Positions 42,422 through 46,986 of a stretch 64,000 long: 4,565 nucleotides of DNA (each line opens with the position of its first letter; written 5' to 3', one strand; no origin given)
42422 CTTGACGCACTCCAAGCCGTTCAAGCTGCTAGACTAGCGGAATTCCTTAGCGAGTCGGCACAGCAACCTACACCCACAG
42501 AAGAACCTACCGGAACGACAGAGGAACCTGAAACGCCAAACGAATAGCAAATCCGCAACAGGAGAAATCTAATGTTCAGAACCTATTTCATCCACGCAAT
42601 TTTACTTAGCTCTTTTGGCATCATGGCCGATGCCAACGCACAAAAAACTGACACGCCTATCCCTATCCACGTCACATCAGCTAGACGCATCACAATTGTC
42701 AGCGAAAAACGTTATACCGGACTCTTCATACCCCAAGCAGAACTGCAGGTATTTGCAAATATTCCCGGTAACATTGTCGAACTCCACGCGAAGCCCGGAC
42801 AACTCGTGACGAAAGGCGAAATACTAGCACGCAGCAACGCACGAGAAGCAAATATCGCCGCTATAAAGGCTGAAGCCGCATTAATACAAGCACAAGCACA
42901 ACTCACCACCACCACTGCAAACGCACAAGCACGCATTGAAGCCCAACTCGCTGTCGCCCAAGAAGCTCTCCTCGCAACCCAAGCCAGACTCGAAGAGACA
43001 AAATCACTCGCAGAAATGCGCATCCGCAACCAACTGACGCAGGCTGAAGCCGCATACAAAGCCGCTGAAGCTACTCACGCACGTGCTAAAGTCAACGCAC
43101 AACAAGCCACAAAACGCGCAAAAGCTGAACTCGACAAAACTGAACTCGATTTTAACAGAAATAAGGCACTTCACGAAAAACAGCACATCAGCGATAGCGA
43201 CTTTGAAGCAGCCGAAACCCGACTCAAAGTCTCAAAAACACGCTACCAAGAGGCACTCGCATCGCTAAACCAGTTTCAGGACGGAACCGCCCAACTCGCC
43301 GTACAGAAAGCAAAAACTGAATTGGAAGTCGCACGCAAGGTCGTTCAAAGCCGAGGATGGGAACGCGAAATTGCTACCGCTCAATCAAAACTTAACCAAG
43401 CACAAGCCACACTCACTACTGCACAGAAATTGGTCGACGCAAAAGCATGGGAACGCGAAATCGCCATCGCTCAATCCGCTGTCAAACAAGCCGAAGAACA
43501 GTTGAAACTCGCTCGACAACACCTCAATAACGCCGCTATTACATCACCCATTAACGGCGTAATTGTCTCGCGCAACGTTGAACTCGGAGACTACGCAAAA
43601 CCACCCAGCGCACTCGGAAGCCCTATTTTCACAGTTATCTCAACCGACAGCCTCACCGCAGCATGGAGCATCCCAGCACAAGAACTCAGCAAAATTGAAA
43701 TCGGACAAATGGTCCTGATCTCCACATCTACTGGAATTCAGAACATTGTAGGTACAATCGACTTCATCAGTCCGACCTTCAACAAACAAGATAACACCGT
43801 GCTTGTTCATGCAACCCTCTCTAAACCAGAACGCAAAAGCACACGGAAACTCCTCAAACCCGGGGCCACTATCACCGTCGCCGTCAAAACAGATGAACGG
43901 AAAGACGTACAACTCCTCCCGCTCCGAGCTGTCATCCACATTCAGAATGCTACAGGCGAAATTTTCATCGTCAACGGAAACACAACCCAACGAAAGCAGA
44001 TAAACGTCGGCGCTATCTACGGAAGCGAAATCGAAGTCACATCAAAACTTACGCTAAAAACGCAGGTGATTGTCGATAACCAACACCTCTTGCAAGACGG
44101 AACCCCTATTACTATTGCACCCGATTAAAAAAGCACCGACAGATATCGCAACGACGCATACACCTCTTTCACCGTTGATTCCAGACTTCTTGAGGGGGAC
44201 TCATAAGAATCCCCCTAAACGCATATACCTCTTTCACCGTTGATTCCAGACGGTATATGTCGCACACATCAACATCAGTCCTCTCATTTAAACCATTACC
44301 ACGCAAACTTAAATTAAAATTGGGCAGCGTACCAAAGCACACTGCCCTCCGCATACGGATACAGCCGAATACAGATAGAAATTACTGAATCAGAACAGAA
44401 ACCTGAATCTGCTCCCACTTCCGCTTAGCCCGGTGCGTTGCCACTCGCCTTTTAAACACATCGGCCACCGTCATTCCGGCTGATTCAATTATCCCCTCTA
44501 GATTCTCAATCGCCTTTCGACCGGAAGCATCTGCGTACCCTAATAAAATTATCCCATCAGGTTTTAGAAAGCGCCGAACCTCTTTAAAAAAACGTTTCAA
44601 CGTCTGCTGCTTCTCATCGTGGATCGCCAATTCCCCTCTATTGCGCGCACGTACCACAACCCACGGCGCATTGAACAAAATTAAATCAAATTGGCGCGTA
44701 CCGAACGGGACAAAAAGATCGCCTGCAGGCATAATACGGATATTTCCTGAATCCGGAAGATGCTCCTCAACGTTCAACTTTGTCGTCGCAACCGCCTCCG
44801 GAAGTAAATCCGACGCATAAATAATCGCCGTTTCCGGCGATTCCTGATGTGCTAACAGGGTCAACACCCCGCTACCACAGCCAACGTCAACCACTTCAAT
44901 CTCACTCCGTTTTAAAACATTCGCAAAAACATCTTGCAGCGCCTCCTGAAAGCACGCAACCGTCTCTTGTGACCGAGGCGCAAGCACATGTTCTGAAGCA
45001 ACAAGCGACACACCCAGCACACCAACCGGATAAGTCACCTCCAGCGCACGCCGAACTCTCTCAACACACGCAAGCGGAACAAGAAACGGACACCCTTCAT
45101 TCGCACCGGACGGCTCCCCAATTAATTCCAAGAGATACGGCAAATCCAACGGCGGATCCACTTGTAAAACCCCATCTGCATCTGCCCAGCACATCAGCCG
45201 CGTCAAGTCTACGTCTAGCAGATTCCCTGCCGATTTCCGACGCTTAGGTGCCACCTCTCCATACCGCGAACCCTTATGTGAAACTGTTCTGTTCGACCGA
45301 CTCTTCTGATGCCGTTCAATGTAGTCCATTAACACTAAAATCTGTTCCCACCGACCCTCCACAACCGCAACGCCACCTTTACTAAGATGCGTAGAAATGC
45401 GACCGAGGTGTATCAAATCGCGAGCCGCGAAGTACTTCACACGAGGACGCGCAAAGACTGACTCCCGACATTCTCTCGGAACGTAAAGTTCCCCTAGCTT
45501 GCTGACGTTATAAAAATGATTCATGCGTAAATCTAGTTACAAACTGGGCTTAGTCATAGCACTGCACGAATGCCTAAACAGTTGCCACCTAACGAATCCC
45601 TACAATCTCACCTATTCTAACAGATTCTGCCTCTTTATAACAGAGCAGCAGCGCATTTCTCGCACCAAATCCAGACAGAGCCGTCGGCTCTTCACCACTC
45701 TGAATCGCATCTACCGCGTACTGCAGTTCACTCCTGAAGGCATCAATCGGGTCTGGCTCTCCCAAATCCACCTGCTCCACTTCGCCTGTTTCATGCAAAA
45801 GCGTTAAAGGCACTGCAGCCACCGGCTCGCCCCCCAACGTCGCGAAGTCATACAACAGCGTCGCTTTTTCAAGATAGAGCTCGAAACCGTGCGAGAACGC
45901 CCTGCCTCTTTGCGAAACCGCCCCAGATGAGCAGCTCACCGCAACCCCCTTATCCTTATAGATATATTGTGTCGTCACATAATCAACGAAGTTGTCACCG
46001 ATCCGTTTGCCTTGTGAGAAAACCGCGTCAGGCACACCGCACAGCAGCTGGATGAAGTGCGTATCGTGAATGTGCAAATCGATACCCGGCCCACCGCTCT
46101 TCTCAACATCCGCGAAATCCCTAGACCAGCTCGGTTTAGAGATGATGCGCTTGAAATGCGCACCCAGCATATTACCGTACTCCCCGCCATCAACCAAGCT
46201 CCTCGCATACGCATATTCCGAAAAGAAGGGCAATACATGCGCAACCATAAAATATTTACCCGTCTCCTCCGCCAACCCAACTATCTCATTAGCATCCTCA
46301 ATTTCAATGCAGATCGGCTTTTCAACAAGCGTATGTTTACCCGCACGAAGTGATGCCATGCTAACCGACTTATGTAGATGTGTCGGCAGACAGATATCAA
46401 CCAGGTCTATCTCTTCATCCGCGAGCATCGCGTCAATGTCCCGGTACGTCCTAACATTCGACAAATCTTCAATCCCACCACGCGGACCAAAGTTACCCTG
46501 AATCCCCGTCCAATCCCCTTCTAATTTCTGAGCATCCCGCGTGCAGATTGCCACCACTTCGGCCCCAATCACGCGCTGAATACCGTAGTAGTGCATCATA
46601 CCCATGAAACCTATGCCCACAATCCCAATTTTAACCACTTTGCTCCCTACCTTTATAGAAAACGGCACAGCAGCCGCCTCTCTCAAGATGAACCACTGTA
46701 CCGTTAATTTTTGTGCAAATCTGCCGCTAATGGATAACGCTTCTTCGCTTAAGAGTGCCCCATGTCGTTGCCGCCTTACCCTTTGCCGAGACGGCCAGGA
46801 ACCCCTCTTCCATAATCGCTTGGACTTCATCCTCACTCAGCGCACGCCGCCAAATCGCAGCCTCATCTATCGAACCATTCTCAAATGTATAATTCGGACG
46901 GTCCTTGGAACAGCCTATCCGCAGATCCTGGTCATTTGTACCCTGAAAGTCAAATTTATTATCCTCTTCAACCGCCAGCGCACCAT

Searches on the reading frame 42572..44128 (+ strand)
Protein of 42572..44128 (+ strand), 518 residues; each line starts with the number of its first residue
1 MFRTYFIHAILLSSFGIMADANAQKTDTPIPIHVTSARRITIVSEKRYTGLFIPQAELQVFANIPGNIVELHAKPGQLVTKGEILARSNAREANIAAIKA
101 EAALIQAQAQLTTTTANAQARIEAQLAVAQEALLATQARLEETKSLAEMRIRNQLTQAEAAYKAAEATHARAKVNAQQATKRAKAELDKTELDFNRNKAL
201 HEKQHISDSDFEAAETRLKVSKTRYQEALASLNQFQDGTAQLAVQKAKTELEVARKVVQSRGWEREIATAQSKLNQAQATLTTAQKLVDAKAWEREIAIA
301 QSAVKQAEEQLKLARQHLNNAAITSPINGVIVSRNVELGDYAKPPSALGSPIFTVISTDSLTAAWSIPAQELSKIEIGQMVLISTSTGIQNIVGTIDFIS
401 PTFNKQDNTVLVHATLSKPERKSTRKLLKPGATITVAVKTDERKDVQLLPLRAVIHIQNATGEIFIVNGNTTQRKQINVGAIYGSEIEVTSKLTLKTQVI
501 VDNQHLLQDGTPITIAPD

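Call 40: search_protein_families(library=pfam, proteins=[window:42572-44128:+], max_evalue=0.00001)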
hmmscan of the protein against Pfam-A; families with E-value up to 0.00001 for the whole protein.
window:42572-44128:+ (518 aa): 2 families
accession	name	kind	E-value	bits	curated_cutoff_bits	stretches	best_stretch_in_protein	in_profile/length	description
PF13437.12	HlyD_3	-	1.3e-16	61.7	22.2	1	323-431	2-106/106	HlyD family secretion protein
PF16576.10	HlyD_D23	-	6.9e-13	48.8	30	1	266-422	55-207/214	Barrel-sandwich domain of CusB or HlyD membrane-fusion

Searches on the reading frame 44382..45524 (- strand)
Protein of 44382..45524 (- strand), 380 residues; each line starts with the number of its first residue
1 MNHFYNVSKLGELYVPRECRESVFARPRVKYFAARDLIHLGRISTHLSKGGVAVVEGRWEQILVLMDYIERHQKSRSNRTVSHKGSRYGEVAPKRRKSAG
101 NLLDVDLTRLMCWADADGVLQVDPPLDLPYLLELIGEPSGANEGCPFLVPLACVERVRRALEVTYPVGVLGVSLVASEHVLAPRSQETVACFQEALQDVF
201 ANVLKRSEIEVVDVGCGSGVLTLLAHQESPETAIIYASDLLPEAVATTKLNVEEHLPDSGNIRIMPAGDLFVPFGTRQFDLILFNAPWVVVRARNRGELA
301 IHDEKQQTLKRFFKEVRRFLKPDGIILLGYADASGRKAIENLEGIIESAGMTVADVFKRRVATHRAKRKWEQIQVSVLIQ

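Call 40: search_protein_families(library=pfam, proteins=[window:44382-45524:-], max_evalue=0.00001)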
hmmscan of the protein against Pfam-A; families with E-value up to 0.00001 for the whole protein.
window:44382-45524:- (380 aa): 6 families
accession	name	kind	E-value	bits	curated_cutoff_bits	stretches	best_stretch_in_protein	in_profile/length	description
PF05175.20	MTS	-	6.6e-12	45.8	23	1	200-328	23-138/170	Methyltransferase small domain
PF13847.12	Methyltransf_31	-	4.5e-10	39.8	27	1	206-332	2-113/145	Methyltransferase domain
PF13649.12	Methyltransf_25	-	5.4e-09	37.1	27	1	211-324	1-97/97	Methyltransferase domain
PF08241.18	Methyltransf_11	-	1.5e-08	35.6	21.2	1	212-327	1-94/95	Methyltransferase domain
PF06325.19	PrmA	-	6.1e-07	29.7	22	1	197-285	156-233/296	Ribosomal protein L11 methyltransferase (PrmA)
PF13489.12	Methyltransf_23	-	5.8e-06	26.6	27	0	195-336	8-124/164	Methyltransferase domain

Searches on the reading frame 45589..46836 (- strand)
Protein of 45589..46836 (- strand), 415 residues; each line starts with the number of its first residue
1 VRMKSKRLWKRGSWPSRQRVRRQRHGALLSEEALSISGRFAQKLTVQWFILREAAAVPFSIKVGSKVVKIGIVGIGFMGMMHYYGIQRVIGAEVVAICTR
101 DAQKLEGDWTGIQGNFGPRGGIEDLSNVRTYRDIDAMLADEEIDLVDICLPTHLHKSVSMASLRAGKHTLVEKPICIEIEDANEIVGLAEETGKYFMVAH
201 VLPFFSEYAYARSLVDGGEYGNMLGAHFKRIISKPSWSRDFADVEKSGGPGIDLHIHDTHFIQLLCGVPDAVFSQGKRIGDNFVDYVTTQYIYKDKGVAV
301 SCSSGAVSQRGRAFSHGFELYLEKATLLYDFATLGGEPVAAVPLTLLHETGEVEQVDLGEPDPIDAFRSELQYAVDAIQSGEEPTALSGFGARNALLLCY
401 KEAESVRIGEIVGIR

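Call 40: search_protein_families(library=pfam, proteins=[window:45589-46836:-], max_evalue=0.00001)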
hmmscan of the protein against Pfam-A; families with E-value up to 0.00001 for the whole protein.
window:45589-46836:- (415 aa): 2 families
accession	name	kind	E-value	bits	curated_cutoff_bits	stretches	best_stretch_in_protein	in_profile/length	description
PF01408.29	GFO_IDH_MocA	-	2.8e-24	86.5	24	1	68-200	1-120/120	Oxidoreductase family, NAD-binding Rossmann fold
PF22725.1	GFO_IDH_MocA_C3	-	9.6e-10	39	27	1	208-327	1-123/124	GFO/IDH/MocA C-terminal domain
